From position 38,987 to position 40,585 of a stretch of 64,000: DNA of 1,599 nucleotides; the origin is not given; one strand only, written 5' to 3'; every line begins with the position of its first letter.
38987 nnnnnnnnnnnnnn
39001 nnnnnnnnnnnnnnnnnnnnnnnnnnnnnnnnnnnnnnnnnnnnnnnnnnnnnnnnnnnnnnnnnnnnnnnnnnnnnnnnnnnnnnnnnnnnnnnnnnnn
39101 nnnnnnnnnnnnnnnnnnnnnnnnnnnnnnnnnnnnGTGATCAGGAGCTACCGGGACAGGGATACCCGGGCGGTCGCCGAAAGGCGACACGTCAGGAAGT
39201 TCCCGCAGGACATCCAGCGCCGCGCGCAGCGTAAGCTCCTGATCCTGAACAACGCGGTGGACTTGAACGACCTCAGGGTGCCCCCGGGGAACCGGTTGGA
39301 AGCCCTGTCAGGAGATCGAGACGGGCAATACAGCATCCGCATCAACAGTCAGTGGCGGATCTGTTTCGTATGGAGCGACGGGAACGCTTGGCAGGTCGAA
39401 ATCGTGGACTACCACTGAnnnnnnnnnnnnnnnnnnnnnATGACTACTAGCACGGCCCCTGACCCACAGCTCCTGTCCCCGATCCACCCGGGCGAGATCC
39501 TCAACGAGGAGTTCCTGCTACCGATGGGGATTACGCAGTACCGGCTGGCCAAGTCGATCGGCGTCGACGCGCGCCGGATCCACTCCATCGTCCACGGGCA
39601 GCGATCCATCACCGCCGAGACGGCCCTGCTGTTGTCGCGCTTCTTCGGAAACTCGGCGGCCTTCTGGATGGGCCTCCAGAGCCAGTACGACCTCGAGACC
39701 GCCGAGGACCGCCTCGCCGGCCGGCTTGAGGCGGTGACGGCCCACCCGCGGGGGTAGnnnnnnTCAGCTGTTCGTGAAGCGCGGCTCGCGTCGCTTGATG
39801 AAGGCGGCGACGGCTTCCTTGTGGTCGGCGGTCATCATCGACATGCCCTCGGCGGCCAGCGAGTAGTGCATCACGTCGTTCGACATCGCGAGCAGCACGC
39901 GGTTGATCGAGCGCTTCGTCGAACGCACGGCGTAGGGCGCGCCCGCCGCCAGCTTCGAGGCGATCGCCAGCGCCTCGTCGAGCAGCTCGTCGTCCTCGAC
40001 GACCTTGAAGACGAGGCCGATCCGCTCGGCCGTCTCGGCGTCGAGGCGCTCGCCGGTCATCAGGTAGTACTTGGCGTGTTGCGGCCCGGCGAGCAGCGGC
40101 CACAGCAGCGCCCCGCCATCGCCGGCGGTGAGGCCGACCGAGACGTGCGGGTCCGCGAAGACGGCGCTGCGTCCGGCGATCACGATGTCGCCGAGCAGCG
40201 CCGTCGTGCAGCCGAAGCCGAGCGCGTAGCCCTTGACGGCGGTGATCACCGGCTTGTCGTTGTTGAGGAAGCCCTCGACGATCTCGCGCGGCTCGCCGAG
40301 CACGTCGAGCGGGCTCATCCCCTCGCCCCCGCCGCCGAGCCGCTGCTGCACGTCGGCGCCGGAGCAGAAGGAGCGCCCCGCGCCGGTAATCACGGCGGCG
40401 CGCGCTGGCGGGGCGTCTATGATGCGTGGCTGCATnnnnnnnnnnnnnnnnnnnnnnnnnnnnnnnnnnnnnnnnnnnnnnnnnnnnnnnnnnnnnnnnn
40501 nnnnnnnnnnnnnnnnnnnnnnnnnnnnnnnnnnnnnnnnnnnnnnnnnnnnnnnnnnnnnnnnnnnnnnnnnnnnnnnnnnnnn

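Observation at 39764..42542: Recent segmental duplication of an enoyl-CoA hydratase gene that truncated one copy and left a gene remnant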

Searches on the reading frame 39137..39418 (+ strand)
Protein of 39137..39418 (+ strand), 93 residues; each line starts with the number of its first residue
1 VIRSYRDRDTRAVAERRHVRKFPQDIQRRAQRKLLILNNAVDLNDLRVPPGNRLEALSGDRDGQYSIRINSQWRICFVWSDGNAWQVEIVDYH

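Call 7: search_protein_families(library=pfam, proteins=[window:39137-39418:+], max_evalue=0.01)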
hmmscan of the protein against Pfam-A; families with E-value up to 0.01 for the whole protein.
window:39137-39418:+ (93 aa): 1 family
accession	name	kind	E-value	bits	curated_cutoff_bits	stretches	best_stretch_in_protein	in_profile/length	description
PF05015.19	HigB-like_toxin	-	5.1e-17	62.6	27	1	19-93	18-91/91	RelE-like toxin of type II toxin-antitoxin system HigB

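Call 36: search_protein_families(library=padloc, proteins=[window:39137-39418:+], max_evalue=0.001)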
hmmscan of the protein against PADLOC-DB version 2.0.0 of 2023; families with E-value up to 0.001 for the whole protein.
window:39137-39418:+ (93 aa): 0 families

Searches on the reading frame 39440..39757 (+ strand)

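Call 7: search_protein_families(library=pfam, proteins=[window:39440-39757:+], max_evalue=0.01)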
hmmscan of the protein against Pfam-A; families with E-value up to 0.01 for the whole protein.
window:39440-39757:+ (105 aa): 3 families
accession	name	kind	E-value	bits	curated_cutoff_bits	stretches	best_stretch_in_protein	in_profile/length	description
PF01381.28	HTH_3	-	1.7e-08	34.8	23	1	25-74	4-53/55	Helix-turn-helix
PF12844.13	HTH_19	-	0.0039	17.5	30.2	1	30-73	12-55/64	Helix-turn-helix domain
PF15943.11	YdaS_toxin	-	0.0071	16.6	30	0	33-68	11-46/65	Bacterial toxin YdaS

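Call 36: search_protein_families(library=padloc, proteins=[window:39440-39757:+], max_evalue=0.001)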
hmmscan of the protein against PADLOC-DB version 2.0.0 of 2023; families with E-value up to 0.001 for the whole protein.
window:39440-39757:+ (105 aa): 0 families

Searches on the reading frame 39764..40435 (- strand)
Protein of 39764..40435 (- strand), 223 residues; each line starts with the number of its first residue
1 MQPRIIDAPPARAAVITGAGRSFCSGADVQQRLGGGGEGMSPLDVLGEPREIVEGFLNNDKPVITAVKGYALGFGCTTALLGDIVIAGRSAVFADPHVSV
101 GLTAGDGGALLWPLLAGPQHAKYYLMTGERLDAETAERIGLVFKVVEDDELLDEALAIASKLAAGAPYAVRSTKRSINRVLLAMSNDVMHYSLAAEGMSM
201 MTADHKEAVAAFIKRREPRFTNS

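Call 7: search_protein_families(library=pfam, proteins=[window:39764-40435:-], max_evalue=0.01)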
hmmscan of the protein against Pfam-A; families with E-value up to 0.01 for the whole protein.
window:39764-40435:- (223 aa): 2 families
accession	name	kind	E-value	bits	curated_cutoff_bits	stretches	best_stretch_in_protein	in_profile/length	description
PF00378.25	ECH_1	-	7.9e-39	133.9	27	1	9-222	39-250/251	Enoyl-CoA hydratase/isomerase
PF16113.10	ECH_2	-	1.1e-15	58.4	27.2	1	9-179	34-197/335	Enoyl-CoA hydratase/isomerase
